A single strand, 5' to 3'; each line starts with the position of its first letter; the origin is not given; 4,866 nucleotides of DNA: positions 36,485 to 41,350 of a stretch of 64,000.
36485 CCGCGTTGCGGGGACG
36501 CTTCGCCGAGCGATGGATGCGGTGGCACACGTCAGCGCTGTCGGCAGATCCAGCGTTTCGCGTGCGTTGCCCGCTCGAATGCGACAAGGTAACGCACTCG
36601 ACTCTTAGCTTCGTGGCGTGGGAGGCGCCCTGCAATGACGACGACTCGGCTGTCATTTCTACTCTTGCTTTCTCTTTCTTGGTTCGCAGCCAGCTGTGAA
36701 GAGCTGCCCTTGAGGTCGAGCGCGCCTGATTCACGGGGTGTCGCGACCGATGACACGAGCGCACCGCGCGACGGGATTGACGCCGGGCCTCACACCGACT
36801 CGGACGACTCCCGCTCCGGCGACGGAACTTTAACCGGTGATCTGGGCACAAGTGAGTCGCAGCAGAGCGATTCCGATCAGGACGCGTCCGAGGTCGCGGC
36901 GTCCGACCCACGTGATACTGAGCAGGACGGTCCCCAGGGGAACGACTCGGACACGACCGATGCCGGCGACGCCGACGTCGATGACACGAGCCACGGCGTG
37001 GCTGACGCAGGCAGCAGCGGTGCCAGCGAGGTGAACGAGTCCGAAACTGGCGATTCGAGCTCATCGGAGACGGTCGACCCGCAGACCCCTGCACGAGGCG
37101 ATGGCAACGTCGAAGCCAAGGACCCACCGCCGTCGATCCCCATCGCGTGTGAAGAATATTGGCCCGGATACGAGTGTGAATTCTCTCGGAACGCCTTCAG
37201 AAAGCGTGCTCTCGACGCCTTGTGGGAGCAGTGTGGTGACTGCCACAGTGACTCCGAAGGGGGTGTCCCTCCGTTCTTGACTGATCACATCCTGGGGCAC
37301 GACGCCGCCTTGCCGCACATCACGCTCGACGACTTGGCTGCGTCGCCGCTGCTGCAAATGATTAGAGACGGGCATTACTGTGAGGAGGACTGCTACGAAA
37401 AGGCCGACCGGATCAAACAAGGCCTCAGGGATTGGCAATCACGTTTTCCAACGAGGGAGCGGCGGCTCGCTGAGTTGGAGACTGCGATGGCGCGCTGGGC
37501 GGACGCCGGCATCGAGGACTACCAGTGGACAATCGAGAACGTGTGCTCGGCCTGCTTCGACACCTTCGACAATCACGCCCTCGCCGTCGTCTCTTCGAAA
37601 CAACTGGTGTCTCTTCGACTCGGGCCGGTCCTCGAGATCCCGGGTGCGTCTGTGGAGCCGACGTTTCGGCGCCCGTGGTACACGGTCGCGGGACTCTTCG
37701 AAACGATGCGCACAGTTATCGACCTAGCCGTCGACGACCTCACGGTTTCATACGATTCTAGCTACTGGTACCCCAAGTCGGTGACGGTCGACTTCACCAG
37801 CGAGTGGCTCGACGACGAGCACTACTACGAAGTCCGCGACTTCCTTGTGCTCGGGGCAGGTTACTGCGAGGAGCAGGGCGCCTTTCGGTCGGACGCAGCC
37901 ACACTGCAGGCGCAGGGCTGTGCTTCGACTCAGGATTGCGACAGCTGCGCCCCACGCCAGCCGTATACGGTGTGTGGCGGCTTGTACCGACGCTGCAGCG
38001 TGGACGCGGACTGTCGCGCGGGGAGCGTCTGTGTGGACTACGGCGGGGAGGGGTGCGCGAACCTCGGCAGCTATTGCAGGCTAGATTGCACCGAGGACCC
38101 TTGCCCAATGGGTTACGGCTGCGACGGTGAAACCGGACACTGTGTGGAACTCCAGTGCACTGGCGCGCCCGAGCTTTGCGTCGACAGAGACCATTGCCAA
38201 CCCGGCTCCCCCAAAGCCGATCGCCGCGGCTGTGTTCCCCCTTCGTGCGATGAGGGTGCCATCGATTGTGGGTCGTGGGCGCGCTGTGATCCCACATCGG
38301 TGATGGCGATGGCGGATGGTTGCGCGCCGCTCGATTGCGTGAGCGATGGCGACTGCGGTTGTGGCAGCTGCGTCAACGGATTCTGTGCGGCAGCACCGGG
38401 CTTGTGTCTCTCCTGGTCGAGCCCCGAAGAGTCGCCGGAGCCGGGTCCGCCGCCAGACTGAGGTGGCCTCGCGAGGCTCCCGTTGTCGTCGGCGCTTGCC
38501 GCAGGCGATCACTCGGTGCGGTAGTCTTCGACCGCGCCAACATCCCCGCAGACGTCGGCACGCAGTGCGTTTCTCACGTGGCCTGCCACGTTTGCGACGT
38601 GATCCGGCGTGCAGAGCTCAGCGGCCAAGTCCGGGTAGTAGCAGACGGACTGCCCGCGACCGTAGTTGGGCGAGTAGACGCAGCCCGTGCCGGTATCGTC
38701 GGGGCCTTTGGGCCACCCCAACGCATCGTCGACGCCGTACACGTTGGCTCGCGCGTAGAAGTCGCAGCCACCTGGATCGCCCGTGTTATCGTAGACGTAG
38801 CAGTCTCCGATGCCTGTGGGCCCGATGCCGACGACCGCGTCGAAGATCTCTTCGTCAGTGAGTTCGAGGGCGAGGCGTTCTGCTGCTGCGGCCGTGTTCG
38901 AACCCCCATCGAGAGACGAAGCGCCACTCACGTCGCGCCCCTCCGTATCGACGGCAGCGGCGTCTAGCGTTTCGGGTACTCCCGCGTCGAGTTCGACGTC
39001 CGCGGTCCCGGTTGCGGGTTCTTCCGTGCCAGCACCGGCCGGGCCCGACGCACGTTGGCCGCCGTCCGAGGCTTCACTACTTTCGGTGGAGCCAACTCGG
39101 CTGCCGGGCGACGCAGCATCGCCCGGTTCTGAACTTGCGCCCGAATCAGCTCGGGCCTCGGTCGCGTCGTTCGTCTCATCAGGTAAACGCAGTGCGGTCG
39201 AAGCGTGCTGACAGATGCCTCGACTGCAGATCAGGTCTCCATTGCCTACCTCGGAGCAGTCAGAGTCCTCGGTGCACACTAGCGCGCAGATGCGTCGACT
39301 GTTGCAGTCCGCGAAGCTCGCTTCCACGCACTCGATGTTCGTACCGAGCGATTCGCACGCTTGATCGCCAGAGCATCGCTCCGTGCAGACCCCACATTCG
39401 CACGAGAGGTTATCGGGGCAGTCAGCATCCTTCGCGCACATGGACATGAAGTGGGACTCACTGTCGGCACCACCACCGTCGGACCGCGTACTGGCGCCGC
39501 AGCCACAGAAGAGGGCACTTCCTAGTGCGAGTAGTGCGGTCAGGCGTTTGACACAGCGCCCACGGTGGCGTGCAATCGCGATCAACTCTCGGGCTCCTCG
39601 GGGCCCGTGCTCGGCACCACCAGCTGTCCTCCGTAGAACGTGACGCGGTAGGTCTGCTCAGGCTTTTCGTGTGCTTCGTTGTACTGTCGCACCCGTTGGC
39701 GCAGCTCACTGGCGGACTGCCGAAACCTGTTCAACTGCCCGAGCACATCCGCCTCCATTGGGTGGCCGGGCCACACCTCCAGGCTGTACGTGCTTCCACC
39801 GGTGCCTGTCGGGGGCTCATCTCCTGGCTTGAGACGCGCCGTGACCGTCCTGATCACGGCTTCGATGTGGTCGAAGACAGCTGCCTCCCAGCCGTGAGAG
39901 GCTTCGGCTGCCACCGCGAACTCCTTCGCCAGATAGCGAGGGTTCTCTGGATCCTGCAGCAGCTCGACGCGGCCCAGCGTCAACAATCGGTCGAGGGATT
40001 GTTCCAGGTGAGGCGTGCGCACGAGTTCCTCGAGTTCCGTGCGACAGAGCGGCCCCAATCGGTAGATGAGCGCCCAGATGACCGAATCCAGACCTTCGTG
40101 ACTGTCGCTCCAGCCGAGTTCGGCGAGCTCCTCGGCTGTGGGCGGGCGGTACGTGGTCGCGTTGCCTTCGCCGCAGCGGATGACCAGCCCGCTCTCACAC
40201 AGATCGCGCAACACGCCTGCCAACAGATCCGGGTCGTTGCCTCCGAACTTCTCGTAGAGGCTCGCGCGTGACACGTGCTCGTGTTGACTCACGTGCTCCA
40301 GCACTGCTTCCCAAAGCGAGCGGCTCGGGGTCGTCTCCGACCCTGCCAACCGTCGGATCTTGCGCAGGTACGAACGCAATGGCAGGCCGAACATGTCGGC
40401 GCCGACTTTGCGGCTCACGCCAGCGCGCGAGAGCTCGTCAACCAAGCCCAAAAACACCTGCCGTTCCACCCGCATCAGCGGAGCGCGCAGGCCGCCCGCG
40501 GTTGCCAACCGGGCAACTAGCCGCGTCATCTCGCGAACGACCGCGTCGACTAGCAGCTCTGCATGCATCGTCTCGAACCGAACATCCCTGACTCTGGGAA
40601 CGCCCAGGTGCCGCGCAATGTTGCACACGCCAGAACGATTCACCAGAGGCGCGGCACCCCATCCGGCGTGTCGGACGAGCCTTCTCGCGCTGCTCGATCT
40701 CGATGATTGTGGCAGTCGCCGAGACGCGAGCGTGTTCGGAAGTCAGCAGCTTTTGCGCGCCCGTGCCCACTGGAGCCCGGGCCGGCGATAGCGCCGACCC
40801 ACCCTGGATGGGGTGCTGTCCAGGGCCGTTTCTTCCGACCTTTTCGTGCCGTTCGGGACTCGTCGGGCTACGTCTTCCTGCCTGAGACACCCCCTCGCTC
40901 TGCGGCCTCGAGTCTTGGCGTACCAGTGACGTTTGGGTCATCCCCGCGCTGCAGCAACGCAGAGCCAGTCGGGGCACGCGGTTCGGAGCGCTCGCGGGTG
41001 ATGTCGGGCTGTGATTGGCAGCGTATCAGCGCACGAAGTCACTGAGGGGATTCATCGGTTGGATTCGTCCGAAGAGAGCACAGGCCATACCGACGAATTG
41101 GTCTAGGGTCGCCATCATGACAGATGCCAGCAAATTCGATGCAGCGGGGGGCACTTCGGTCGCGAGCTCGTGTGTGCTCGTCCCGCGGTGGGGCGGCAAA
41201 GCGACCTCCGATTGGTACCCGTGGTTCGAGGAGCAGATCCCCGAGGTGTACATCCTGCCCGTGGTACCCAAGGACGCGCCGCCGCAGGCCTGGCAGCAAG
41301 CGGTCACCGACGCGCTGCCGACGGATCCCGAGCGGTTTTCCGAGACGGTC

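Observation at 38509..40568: Duplicated Fis-HTH / Cys-rich lipoprotein module (copy 2), with overlapping stop and start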

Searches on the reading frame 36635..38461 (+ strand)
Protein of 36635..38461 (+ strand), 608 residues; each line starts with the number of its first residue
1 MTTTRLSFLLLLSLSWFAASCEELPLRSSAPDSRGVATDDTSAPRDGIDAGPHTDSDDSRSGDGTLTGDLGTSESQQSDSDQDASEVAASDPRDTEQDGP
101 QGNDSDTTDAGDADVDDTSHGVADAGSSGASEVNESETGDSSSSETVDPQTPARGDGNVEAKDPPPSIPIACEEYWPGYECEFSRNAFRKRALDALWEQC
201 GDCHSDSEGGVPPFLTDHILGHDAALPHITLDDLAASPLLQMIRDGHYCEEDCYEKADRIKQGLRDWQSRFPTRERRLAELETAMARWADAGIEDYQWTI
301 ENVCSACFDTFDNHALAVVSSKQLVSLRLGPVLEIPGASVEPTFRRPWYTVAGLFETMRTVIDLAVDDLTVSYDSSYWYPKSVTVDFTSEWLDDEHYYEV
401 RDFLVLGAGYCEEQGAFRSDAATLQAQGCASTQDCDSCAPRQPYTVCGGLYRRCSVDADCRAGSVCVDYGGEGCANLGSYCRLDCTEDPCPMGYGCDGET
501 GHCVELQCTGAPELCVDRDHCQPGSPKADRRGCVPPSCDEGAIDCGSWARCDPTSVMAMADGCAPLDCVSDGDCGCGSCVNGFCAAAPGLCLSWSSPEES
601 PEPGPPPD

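Call 7: search_protein_families(library=pfam, proteins=[window:36635-38461:+], max_evalue=0.1)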
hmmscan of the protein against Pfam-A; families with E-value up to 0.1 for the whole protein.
window:36635-38461:+ (608 aa): 1 family
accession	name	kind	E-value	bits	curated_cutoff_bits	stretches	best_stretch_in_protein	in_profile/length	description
PF19671.4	DUF6174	-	4.6e-15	56.4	23.8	1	280-403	1-120/122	Family of unknown function (DUF6174)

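Call 9: search_protein_families(library=ncbifam, proteins=[window:36635-38461:+], max_evalue=0.1)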
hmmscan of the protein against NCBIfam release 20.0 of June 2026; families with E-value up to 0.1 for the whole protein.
window:36635-38461:+ (608 aa): 0 families

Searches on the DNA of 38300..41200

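Call 56: search_rna_families(source=window, start=38300, end=41200, threshold=evalue, max_evalue=1)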
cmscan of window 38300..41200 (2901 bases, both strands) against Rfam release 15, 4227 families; matches with E-value up to 1: 0.
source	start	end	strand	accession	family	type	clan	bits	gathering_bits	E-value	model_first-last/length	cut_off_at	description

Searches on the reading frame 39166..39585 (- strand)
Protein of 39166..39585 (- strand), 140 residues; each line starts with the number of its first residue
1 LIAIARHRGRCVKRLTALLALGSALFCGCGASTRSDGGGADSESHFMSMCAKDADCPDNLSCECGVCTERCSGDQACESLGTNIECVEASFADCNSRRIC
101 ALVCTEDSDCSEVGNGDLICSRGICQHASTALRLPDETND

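Call 32: find_homologous_proteins(query=window:39166-39585:-, max_evalue=0.001)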
Query window:39166-39585:-: 24 candidates shared short words with the query, none scored E <= 0.001.

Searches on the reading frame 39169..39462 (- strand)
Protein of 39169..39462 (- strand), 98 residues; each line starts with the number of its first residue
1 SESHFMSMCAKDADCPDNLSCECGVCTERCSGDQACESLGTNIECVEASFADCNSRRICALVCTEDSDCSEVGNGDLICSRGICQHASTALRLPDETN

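Call 36: find_homologous_proteins(query=A2, max_evalue=0.001)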
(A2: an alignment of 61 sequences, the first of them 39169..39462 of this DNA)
Query A2 (61 sequences) (98 aa, profile of the alignment): 13 proteins with E <= 0.001 among 250 candidates.
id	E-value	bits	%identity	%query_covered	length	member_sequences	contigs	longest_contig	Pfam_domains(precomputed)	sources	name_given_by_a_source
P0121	1.2e-17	82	31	87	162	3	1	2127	-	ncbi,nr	ncbi:MAG TPA: hypothetical protein VEX18_08980, partial [Polyangiaceae bacterium]|nr:hypothetical pr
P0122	1.7e-17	81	32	95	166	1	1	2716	-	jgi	-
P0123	2.4e-17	81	32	92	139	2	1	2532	-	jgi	jgi:hypothetical protein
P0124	4.5e-17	80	34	89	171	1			-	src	-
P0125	7.2e-17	79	34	96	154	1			-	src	-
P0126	1.9e-16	78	31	86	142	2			-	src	-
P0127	2.4e-16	77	35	100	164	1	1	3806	-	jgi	jgi:hypothetical protein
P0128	2.1e-15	74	37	89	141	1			-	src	-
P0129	5.1e-14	70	37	72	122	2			-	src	-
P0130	5.9e-10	57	37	51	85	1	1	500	-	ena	-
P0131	3.0e-9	55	34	89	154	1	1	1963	-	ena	-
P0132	4.5e-9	54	43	46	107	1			-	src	-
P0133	2.8e-4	39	43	14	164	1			-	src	-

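Call 44: search_protein_representatives(protein=window:39169-39462:-)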
Query: 98 residues. Proteins with E-value up to 0.001 (for the whole library): 169; up to 1e-10: 3; up to 1e-30: 2. The best 150 are listed.
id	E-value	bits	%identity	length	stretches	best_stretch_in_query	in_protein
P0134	1.8e-52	192.2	100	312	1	6-98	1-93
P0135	2.2e-36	140.5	26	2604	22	29-82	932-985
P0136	6.4e-11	58.9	36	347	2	3-89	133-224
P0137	1.8e-10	57.4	47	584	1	1-88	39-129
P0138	9.2e-10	55.1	41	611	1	1-96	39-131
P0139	5.2e-09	52.7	43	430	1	1-86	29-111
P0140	1.3e-08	51.4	47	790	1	1-85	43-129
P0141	1.4e-08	51.4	40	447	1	1-86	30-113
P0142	1.5e-08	51.3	42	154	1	2-88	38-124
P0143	5.1e-08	49.5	45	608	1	1-87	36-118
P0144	6.2e-08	49.3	45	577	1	1-90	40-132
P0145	6.3e-08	49.3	46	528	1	2-85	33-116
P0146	6.4e-08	49.2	48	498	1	2-88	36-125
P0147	7.5e-08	49.0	41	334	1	1-86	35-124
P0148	8.7e-08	48.8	39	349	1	2-89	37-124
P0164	2.0e-06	44.4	39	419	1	1-89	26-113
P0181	9.9e-06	42.2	45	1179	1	1-91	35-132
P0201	2.4e-05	41.0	38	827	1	2-87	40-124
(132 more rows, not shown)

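Call 59: find_encoding_contigs(protein=P0127, flank=3000, max_places=3)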
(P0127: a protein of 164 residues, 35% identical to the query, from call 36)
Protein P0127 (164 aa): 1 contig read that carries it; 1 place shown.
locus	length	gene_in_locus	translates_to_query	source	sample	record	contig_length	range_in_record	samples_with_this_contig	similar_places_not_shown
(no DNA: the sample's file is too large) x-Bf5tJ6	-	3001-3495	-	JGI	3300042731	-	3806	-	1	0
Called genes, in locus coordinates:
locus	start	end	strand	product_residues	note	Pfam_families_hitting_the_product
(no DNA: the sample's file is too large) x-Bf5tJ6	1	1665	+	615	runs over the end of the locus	PF00146:NADHdh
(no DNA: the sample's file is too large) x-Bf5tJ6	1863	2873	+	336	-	-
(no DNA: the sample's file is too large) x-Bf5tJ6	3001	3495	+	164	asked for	-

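Call 60: find_encoding_contigs(protein=P0137, flank=3000, max_places=3)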
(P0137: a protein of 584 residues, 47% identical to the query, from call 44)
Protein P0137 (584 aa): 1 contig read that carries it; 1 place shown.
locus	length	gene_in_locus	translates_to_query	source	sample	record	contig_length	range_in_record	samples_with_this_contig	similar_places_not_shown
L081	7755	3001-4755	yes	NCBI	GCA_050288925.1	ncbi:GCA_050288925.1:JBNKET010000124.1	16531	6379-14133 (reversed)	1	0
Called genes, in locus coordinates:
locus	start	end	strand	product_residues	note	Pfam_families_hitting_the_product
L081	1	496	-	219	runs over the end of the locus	PF01081:Aldolase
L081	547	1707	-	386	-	PF01963:TraB_PrgY_gumN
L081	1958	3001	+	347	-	-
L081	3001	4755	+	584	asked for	PF00014:Kunitz_BPTI (faint)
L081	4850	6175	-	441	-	-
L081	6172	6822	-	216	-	-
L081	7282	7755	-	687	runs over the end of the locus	PF02449:Glyco_hydro_42, PF08532:Glyco_hydro_42M, PF08533:Glyco_hydro_42C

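Call 61: find_encoding_contigs(protein=P0140, flank=3000, max_places=2)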
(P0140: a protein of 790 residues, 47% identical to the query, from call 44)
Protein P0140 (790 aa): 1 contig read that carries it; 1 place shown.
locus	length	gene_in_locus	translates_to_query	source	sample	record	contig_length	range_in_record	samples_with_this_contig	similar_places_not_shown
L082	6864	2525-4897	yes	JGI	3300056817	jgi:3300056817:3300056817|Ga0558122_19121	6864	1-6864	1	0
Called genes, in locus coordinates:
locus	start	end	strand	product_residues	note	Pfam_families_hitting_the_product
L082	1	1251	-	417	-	?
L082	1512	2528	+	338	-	PF12802:MarR_2 (faint), PF06224:AlkZ-like, PF13338:AbiEi_4 (faint)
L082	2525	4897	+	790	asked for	-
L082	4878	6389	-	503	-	PF22612:GH113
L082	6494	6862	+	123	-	?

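Call 62: find_encoding_contigs(protein=P0181, flank=3000, max_places=2)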
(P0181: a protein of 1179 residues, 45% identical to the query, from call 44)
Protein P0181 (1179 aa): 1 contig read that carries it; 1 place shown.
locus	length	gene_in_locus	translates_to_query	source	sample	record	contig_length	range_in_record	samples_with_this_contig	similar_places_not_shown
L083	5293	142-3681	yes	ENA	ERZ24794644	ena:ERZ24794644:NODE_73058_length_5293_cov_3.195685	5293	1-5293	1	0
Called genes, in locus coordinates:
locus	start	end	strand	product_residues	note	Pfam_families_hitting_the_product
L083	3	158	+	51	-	?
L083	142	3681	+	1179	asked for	PF13229:Beta_helix (faint), PF05048:NosD (faint)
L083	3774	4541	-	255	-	-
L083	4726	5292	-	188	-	?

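Call 63: find_encoding_contigs(protein=P0164, flank=3000, max_places=2)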
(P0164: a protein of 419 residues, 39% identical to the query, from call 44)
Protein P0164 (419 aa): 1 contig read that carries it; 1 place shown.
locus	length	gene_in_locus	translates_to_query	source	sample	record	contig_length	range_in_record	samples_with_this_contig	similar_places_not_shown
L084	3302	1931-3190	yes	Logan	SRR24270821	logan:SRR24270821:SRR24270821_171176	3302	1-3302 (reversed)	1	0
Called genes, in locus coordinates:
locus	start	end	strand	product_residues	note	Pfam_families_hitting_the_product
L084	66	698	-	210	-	-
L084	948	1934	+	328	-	-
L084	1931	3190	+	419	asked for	-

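Call 64: find_encoding_contigs(protein=P0201, flank=3000, max_places=2)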
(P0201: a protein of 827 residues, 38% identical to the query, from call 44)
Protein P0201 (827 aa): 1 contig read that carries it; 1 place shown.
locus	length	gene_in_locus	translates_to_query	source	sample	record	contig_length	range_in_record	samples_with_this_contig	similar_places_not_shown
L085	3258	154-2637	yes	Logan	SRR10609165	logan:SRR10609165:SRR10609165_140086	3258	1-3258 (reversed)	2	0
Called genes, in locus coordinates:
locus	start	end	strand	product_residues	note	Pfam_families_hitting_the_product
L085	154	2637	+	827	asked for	-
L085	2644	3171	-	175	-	PF13635:DUF4143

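Call 66: predict_structure(alignment_id=A3)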
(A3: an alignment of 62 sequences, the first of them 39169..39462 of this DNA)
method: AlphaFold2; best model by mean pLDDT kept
length: 98 residues; sequences in the alignment: 62
mean_pLDDT: 85.2   pTM: 0.74
mean pLDDT of the five models: 85.2, 84.2, 83.5, 82.9, 82.4
residues with pLDDT >= 90: 51; 70-90: 35; 50-70: 10; < 50: 2
segments of 3 or more residues with pLDDT < 50: none
pLDDT, mean of each block of 10 residues (from residue 1): 79 92 92 93 88 84 92 84 85 57
secondary structure, 60 per line:
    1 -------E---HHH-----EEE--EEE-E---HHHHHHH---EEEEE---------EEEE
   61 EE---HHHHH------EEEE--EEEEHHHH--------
elements in order: E20-22 E25-27 H33-39 E43-47 E57-62 H66-70 E77-80 E83-86 H87-90

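Call 74: fold_search(model_id=the predicted structure, library=pdb)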
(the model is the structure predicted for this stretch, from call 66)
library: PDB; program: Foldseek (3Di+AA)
matches with E <= 10: 15; with E <= 0.001: 0
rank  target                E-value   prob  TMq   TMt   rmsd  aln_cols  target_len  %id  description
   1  5o57_MODEL_1_A        9.2e-02  0.57  0.26  0.27   8.5        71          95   18  Solution Structure of the N-terminal Region of Dkk4 (released 2018-06-13)
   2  5b2m                  2.4e+00  0.02  0.17  0.10  11.4        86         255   10  A crucial role of Cys218 in the stabilization of an unprecedented auto-inhibition form of MAP2K7 (released 2016-04-06)
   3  3k7n_A                2.7e+00  0.01  0.15  0.05  14.6       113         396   17  Structures of two elapid snake venom metalloproteases with distinct activities highlight the disulfide patterns in the (released 2010-03-02)
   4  2qsk                  3.5e+00  0.03  0.20  0.21  10.8        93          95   19  Atomic-resolution crystal structure of the Recombinant form of Scytovirin (released 2007-11-27)
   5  5b2k                  3.5e+00  0.01  0.18  0.10  10.4       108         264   10  A crucial role of Cys218 in the stabilization of an unprecedented auto-inhibition form of MAP2K7 (released 2016-04-06)
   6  2it8_MODEL_1_A        3.8e+00  0.23  0.22  0.68   0.8        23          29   35  Solution structure of a linear analog of the cyclic squash trypsin inhibitor MCoTI-II (released 2007-10-02)
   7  5gvt_B                4.3e+00  0.01  0.16  0.09  11.4        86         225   14  Crystal structures of the serine protease domain of murine plasma kallikrein (released 2017-11-22)
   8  7cby_C                5.6e+00  0.02  0.22  0.21   9.7        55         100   14  Structure of FOXG1 DNA binding domain bound to DBE2 DNA site (released 2020-10-28)
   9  4x9u_A                6.4e+00  0.02  0.25  0.14  12.4        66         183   21  Crystal structure of the kiwifruit allergen Act d 5 (released 2015-07-29)
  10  7f8u                  6.8e+00  0.04  0.23  0.06   3.4        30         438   10  Crystal structure of the cholecystokinin receptor CCKAR in complex with lintitript (released 2021-10-13)
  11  1lu0_A                8.9e+00  0.10  0.21  0.65   1.1        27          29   33  Atomic Resolution Structure of Squash Trypsin Inhibitor: Unexpected Metal Coordination (released 2002-08-28)
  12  8h4l_R                8.9e+00  0.03  0.25  0.09   4.3        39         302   18  DHA-bound FFAR4 in complex with Gq (released 2023-06-21)
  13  3b35                  9.5e+00  0.01  0.18  0.08   4.8        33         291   18  Crystal structure of the M180A mutant of the aminopeptidase from Vibrio proteolyticus (released 2007-11-27)
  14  1iqt_MODEL_1_A        9.5e+00  0.01  0.20  0.24   9.2        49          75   12  Solution structure of the C-terminal RNA-binding domain of heterogeneous nuclear ribonucleoprotein D0 (AUF1) (released 2002-08-07)
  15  7cbx                  9.5e+00  0.01  0.17  0.09  10.6        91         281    8  Crystal structure of MAP2K7 complexed with a covalent inhibitor 12 (released 2020-09-30)
